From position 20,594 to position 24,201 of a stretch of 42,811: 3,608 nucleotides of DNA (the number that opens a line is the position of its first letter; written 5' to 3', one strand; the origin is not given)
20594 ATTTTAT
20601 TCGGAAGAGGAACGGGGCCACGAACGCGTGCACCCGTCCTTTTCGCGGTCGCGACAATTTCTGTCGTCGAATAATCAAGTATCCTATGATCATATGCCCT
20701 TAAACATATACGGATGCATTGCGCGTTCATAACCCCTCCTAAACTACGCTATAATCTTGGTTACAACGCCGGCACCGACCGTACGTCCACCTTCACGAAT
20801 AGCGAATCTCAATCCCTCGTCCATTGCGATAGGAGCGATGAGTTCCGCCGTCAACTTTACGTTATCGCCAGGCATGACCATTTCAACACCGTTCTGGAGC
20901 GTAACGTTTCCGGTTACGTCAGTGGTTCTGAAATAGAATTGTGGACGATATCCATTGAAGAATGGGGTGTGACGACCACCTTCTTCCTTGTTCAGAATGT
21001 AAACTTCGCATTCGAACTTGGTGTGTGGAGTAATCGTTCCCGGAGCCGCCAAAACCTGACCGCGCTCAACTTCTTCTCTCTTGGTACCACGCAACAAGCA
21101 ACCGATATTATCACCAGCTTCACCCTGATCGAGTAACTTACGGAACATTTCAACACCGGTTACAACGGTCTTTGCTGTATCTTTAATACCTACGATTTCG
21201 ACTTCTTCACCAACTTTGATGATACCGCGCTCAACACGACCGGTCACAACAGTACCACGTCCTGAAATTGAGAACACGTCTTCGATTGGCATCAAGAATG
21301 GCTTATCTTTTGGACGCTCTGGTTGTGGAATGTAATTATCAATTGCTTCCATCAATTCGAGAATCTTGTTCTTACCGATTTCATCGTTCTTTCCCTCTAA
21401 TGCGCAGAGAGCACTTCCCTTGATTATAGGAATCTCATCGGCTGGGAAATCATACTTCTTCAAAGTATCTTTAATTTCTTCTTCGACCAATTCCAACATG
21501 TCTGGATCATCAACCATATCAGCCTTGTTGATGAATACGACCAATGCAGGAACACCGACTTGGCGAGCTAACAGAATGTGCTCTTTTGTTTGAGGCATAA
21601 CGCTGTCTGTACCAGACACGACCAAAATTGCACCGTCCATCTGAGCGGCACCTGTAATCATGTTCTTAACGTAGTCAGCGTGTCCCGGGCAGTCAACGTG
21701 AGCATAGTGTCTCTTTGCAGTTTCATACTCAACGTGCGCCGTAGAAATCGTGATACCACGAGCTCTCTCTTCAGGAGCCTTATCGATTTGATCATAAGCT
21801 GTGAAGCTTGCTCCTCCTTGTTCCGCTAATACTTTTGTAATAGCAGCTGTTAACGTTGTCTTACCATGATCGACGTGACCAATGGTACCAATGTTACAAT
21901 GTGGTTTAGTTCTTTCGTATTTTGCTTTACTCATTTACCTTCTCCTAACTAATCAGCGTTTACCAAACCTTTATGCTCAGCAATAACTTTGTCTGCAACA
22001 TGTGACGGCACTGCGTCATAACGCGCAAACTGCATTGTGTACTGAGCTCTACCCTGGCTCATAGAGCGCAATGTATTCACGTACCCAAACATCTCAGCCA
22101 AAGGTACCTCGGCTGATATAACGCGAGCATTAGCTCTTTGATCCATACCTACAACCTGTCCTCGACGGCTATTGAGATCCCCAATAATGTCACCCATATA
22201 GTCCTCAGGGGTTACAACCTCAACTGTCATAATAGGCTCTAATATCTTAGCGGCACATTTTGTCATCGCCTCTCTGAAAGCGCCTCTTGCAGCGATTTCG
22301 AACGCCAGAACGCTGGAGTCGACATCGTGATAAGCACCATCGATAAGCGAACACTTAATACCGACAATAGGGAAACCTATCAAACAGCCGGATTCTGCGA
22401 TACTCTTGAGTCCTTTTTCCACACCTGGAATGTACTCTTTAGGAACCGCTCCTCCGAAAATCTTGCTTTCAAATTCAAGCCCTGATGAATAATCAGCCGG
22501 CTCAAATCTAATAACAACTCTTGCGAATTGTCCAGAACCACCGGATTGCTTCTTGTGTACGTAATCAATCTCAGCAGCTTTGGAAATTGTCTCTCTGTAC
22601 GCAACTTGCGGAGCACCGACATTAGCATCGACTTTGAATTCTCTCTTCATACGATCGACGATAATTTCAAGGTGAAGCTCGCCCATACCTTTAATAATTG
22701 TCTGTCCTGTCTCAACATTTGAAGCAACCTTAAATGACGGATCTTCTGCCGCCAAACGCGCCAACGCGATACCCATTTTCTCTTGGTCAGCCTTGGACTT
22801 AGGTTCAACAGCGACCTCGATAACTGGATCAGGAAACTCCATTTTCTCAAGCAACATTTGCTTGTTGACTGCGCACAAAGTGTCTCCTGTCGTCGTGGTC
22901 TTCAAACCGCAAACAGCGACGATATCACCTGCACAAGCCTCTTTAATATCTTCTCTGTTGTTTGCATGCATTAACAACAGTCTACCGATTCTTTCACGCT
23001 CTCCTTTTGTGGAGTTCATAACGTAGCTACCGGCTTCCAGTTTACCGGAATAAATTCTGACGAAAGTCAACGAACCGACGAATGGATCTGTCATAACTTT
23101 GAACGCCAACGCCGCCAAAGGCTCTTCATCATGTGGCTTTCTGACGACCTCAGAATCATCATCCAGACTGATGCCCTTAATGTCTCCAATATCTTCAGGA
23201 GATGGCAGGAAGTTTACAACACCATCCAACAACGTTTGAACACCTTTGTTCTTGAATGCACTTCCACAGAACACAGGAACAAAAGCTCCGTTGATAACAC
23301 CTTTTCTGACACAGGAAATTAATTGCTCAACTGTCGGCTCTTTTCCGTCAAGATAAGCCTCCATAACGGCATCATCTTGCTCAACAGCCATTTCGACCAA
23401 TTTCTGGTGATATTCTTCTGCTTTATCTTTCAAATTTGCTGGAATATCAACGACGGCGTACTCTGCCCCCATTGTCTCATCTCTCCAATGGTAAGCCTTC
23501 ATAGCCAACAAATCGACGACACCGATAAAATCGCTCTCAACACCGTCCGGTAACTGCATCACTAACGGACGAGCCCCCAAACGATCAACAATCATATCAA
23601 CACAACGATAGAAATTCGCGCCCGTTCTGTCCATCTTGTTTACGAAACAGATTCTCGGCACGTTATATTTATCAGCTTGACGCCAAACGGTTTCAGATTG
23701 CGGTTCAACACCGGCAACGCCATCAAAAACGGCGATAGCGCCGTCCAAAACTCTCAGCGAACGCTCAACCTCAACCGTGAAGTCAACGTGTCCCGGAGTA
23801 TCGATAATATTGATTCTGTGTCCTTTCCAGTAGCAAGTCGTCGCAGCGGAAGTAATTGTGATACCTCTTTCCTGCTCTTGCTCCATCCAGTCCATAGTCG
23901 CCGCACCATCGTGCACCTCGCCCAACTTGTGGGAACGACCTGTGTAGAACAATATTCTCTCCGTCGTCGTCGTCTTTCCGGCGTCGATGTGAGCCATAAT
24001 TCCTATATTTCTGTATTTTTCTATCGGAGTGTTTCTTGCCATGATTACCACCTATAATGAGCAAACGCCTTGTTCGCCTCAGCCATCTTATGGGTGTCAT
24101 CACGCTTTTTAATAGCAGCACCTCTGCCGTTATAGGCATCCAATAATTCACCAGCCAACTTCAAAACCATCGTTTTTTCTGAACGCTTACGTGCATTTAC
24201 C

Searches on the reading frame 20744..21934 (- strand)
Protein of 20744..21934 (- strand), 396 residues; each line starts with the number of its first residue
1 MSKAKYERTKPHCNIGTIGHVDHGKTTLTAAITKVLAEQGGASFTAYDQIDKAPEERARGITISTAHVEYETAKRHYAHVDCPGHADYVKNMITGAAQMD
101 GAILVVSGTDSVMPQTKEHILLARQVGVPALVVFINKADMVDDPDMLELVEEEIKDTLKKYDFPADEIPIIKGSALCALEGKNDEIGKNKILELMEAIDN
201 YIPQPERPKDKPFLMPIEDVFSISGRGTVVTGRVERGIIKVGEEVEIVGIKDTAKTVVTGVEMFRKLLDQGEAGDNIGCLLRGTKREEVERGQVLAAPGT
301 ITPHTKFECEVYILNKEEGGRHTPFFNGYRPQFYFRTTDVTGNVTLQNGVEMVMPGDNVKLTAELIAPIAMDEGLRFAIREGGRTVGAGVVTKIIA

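Call 81: search_protein_families(library=pfam, proteins=[window:20744-21934:-], max_evalue=0.00001)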
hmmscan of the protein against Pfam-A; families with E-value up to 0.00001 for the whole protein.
window:20744-21934:- (396 aa): 3 families
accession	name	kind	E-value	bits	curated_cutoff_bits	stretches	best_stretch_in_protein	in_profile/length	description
PF00009.33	GTP_EFTU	-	1.7e-62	210.8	26.5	1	10-204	1-188/188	Elongation factor Tu GTP binding domain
PF03143.23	GTP_EFTU_D3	-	2.7e-40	137.4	27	1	300-394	1-105/106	Elongation factor Tu C-terminal domain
PF03144.31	GTP_EFTU_D2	-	2e-19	70.2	30.3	1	227-296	1-73/73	Elongation factor Tu domain 2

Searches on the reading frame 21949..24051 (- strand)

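Call 81: search_protein_families(library=pfam, proteins=[window:21949-24051:-], max_evalue=0.00001)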
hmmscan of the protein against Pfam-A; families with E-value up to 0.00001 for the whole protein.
window:21949-24051:- (700 aa): 6 families
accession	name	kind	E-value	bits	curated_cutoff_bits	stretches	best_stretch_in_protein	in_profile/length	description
PF00009.33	GTP_EFTU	-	7.4e-68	228.3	26.5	1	12-284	2-188/188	Elongation factor Tu GTP binding domain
PF03764.24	EFG_IV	-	4.7e-44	149.5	24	1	481-599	1-120/121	Elongation factor G, domain IV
PF14492.12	EFG_III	-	2.2e-33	114.6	27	1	406-479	1-74/75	Elongation Factor G, domain III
PF00679.30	EFG_C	-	3.3e-30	104.4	27.9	1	603-688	2-88/89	Elongation factor G C-terminus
PF22042.2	EF-G_D2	-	4.5e-20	72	27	1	312-394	2-83/84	Elongation factor G domain 2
PF03144.31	GTP_EFTU_D2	-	1.6e-17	64.1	30.3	1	326-393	1-73/73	Elongation factor Tu domain 2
